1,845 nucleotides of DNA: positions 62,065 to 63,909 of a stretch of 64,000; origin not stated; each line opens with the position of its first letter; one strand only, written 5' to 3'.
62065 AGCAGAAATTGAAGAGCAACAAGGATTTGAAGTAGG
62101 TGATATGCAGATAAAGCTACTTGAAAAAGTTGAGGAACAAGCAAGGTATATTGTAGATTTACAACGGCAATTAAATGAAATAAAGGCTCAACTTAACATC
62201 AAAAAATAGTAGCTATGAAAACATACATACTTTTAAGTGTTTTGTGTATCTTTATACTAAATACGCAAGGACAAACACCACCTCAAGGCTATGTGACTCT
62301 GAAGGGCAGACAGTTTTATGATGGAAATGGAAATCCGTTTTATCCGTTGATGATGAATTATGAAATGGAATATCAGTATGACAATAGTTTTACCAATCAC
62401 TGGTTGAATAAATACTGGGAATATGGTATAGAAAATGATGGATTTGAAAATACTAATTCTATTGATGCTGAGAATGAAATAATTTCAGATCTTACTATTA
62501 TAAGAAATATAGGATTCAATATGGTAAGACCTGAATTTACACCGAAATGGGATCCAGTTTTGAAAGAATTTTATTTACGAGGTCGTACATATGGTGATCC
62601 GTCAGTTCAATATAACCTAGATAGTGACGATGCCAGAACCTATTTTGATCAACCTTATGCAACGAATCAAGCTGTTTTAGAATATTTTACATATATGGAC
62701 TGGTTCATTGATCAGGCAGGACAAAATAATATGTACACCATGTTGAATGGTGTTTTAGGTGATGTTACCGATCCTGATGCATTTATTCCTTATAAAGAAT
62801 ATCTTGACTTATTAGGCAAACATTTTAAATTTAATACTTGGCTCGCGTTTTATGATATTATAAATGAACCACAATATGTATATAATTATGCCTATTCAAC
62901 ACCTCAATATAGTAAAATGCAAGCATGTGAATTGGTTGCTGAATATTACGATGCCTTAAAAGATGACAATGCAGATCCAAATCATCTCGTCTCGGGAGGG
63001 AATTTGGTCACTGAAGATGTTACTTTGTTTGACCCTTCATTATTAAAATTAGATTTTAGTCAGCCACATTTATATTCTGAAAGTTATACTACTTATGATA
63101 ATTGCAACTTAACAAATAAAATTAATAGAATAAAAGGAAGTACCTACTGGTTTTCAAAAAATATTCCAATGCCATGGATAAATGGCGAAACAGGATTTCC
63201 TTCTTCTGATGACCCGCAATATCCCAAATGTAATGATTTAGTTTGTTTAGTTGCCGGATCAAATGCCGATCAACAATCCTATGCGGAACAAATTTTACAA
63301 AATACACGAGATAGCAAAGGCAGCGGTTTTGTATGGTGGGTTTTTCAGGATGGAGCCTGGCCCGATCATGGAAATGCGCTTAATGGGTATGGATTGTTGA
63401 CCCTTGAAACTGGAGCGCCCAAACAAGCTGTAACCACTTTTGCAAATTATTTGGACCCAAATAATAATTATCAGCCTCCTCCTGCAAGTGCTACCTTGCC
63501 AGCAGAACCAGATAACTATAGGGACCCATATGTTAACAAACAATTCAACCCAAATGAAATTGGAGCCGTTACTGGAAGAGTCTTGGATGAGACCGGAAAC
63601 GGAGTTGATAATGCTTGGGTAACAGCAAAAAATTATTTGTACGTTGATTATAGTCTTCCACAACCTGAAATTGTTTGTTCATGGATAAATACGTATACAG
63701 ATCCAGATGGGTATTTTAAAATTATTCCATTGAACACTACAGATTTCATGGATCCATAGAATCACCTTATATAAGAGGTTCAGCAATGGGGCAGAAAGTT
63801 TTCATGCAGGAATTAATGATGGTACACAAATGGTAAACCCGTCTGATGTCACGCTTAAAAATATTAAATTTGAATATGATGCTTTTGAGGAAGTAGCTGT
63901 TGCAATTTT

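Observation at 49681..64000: Three tandem paralogous leader + small ORF + SprB-repeat fibre + partner-gene cassettes form an accessory block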

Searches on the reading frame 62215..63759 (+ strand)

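Call 10: search_protein_families(library=pfam, proteins=[window:62215-63759:+], max_evalue=0.01)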
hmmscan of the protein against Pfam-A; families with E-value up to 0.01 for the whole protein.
window:62215-63759:+ (514 aa): 2 families
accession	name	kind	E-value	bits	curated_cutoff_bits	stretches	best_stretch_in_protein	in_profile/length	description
PF13620.12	CarboxypepD_reg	-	0.0023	18.7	32.3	1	452-506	2-45/82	Carboxypeptidase regulatory-like domain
PF13204.13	Apiosidase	-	0.0053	16.8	26.5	1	99-187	44-112/320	Apiosidase-like, catalytic domain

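Call 14: search_protein_families(library=ncbifam, proteins=[window:62215-63759:+], max_evalue=0.01)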
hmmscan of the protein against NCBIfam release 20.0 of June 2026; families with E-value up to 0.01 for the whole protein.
window:62215-63759:+ (514 aa): 0 families
